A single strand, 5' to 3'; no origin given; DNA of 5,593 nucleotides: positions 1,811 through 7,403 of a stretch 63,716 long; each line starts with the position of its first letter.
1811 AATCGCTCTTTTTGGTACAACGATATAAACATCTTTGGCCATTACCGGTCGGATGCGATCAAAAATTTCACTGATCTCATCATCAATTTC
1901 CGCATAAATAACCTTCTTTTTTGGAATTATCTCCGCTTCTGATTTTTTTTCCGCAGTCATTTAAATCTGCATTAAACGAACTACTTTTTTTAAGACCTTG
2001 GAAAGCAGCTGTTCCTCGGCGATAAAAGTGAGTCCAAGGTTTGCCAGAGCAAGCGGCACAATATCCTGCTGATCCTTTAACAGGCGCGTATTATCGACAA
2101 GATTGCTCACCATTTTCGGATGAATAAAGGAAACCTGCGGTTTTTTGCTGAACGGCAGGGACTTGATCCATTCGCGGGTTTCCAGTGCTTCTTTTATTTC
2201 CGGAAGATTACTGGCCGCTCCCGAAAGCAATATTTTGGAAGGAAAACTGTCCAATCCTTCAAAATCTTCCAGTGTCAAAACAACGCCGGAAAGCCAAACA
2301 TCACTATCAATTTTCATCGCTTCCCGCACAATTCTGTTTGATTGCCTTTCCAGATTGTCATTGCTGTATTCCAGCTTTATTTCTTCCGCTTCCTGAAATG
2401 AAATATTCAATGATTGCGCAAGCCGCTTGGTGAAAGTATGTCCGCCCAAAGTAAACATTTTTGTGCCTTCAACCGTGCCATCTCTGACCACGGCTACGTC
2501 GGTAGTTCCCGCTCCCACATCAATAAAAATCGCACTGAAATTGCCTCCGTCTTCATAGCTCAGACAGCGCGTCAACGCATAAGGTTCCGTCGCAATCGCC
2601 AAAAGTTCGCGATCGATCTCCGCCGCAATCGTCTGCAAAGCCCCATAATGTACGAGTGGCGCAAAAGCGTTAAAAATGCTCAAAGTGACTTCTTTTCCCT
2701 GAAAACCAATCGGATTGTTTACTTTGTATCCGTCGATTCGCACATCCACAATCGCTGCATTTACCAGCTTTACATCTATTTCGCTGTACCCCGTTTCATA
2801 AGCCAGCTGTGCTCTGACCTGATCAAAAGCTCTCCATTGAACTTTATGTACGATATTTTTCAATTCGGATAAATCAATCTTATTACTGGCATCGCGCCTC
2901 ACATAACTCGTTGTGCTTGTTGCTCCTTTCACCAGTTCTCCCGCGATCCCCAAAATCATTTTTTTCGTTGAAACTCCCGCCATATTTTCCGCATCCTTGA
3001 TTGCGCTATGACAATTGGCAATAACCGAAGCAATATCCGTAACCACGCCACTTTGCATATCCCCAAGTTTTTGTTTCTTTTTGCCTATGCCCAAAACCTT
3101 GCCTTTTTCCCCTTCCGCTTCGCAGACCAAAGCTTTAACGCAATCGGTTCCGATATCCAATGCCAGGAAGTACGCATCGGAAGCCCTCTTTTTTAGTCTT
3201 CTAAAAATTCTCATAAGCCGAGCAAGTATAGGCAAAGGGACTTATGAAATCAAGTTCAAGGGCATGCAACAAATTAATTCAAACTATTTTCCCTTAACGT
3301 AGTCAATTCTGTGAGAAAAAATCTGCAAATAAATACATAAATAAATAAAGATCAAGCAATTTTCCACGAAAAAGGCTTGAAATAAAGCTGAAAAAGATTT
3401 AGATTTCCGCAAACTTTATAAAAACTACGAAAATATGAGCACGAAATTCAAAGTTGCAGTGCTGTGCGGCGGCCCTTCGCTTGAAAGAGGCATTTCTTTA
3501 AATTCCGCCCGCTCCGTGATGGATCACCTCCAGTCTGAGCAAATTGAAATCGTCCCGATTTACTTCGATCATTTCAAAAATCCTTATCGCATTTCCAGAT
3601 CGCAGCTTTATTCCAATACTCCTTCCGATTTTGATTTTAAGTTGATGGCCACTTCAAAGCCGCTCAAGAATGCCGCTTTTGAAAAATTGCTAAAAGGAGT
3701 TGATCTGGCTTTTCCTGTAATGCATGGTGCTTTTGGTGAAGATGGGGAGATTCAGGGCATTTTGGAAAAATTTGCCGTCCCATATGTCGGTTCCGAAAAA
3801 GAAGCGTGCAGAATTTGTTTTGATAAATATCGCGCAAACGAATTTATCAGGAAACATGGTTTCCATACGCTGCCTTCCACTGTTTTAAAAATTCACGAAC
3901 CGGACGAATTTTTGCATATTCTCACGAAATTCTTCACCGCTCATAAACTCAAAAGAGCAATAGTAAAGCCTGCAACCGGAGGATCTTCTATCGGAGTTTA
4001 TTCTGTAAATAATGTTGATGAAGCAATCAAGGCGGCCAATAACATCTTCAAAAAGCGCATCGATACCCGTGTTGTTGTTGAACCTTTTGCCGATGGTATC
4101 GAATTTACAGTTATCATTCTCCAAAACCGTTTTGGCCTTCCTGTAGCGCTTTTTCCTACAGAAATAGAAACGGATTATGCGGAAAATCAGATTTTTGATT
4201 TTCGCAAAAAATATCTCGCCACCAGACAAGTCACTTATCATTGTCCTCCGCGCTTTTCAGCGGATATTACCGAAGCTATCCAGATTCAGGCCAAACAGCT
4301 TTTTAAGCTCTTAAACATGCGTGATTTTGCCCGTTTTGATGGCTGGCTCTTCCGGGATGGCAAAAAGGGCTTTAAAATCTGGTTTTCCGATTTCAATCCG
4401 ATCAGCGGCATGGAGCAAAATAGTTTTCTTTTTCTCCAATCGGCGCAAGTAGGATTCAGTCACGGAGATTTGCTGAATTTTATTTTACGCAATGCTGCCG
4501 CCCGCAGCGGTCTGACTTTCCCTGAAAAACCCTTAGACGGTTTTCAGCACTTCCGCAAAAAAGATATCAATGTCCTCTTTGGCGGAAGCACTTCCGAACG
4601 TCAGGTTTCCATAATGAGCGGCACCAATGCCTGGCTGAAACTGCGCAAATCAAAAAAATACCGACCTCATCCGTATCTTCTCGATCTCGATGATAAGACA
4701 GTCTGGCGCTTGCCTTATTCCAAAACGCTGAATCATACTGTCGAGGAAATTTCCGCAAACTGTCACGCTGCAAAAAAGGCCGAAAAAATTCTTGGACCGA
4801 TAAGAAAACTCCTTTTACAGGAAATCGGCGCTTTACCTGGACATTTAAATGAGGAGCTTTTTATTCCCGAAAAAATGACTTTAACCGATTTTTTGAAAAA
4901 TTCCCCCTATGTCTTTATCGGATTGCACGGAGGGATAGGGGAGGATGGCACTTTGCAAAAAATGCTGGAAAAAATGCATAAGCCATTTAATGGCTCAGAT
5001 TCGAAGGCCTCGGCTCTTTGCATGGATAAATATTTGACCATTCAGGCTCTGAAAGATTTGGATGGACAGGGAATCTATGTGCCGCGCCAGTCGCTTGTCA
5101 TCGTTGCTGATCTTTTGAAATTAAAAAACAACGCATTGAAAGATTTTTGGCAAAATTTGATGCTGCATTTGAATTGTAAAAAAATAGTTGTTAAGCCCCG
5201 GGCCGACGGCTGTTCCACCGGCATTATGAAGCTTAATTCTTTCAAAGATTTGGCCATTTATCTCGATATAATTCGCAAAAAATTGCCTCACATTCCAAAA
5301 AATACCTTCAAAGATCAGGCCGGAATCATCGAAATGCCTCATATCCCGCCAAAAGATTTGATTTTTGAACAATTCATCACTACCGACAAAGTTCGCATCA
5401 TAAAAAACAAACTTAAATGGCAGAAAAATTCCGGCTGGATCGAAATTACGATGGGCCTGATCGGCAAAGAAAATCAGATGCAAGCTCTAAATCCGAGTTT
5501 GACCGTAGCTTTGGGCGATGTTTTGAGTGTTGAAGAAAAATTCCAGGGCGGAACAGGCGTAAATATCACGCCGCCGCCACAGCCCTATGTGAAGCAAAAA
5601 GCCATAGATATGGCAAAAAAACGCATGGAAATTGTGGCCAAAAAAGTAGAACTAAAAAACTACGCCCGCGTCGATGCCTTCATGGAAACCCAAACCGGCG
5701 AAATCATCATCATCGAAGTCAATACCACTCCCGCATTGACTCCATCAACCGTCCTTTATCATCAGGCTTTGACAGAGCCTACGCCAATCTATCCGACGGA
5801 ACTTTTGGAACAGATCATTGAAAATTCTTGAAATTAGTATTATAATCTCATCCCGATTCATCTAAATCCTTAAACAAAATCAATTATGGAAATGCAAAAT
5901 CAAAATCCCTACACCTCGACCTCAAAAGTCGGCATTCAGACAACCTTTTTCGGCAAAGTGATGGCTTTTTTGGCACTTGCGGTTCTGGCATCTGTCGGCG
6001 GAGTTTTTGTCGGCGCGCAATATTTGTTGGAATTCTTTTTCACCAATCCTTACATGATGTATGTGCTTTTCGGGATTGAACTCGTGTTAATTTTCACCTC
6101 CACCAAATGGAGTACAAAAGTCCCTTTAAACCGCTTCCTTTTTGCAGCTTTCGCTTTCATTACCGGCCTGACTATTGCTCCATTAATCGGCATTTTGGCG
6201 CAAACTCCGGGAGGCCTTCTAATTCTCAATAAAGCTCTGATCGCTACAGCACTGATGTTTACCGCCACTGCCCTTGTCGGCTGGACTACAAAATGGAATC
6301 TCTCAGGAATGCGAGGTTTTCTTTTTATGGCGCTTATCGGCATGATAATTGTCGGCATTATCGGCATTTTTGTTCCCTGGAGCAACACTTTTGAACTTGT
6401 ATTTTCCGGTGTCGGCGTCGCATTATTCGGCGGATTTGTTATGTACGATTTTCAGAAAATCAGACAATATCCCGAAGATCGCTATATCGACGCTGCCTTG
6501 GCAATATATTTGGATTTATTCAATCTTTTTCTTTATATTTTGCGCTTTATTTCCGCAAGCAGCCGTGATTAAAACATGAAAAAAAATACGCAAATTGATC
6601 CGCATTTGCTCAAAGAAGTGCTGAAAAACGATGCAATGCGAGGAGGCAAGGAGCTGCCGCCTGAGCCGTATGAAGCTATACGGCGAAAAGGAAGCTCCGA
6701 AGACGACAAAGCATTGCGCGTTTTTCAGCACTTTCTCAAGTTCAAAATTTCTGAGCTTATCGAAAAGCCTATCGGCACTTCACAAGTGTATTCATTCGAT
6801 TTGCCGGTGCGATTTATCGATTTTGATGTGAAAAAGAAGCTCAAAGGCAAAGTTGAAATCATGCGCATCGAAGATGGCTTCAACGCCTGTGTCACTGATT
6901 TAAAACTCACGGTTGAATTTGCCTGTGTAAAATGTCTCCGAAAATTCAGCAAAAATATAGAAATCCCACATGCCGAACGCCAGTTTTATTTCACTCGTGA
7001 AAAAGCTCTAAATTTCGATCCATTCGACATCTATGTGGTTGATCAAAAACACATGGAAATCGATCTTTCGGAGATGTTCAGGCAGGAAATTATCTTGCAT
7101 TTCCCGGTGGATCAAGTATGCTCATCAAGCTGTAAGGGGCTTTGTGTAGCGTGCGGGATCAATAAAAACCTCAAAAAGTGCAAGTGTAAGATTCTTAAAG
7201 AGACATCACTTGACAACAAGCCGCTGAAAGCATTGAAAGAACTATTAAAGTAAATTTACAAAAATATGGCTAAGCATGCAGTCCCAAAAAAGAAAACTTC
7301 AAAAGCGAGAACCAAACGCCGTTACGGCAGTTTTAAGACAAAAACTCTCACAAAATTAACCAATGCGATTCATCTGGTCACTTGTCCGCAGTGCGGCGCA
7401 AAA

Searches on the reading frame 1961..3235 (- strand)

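Call 9: search_protein_families(library=pfam, proteins=[window:1961-3235:-], max_evalue=0.001)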
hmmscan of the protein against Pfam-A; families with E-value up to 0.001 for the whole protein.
window:1961-3235:- (424 aa): 3 families
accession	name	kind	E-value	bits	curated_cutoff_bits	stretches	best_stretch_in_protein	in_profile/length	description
PF14450.12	FtsA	-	2.2e-17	64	31.8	1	237-353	2-101/127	Cell division protein FtsA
PF11104.14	PilM_2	-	1.1e-05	25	27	1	219-289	167-236/340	Type IV pilus assembly protein PilM;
PF06723.19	MreB_Mbl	-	0.00013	21.3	27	0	235-300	147-218/327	MreB/Mbl protein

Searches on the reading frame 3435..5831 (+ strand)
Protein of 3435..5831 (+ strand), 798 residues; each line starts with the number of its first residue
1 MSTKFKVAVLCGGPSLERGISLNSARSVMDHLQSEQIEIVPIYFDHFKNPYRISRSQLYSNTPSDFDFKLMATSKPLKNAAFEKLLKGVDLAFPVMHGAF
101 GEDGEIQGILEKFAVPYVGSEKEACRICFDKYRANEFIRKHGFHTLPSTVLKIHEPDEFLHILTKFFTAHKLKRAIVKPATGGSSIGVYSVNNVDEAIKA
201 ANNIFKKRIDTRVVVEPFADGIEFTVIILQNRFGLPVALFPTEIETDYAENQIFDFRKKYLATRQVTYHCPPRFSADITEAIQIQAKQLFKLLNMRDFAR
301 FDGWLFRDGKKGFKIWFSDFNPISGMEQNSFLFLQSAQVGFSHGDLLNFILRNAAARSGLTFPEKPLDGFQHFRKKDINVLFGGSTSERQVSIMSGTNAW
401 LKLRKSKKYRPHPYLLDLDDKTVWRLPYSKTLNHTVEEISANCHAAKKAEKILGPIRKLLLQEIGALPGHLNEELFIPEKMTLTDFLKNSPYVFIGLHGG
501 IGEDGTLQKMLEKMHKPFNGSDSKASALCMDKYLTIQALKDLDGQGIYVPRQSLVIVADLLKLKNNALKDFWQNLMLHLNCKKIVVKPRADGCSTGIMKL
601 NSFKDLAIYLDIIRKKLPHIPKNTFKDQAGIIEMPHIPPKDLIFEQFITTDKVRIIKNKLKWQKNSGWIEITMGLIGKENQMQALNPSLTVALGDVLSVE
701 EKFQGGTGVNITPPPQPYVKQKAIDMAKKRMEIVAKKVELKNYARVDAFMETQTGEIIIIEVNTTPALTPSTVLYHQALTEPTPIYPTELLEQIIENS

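Call 9: search_protein_families(library=pfam, proteins=[window:3435-5831:+], max_evalue=0.001)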
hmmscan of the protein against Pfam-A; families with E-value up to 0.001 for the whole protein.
window:3435-5831:+ (798 aa): 5 families
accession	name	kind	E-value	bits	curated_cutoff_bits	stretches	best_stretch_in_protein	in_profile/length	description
PF01820.27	Dala_Dala_lig_N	-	4.8e-47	159.9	34.6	2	6-120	1-121/121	D-ala D-ala ligase N-terminus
PF07478.18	Dala_Dala_lig_C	-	1.4e-39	136.1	24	2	175-351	39-203/204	D-ala D-ala ligase C-terminus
PF02655.19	ATP-grasp_3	-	2.1e-08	34.8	23.2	0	129-231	2-81/160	ATP-grasp domain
PF13535.11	ATP-grasp_4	-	5.7e-08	33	27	0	176-243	6-85/160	ATP-grasp domain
PF01071.24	GARS_A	-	3.8e-05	24.1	27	1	135-230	7-100/194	Phosphoribosylglycinamide synthetase, ATP-grasp (A) domain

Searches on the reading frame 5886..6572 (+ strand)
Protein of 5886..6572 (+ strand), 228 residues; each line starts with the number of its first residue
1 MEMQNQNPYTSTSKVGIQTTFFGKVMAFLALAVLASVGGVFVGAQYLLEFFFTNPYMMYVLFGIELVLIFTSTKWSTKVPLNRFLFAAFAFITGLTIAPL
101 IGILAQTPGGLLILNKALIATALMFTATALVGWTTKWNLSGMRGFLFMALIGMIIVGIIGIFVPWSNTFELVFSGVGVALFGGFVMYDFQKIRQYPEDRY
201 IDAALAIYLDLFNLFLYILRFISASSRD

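Call 11: search_protein_families(library=pfam, proteins=[window:5886-6572:+], max_evalue=0.001)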
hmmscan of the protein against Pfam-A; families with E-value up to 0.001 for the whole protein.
window:5886-6572:+ (228 aa): 1 family
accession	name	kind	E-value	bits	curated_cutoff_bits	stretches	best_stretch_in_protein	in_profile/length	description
PF01027.25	Bax1-I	-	1.4e-42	146.3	34.1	1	20-221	2-206/207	Inhibitor of apoptosis-promoting Bax1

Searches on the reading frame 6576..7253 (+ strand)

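Call 11: search_protein_families(library=pfam, proteins=[window:6576-7253:+], max_evalue=0.001)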
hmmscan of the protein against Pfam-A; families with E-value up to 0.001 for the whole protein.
window:6576-7253:+ (225 aa): 1 family
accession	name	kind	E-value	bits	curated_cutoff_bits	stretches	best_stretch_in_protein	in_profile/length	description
PF02620.22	YceD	-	1.9e-13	50.9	33.2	1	109-223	5-118/119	Large ribosomal RNA subunit accumulation protein YceD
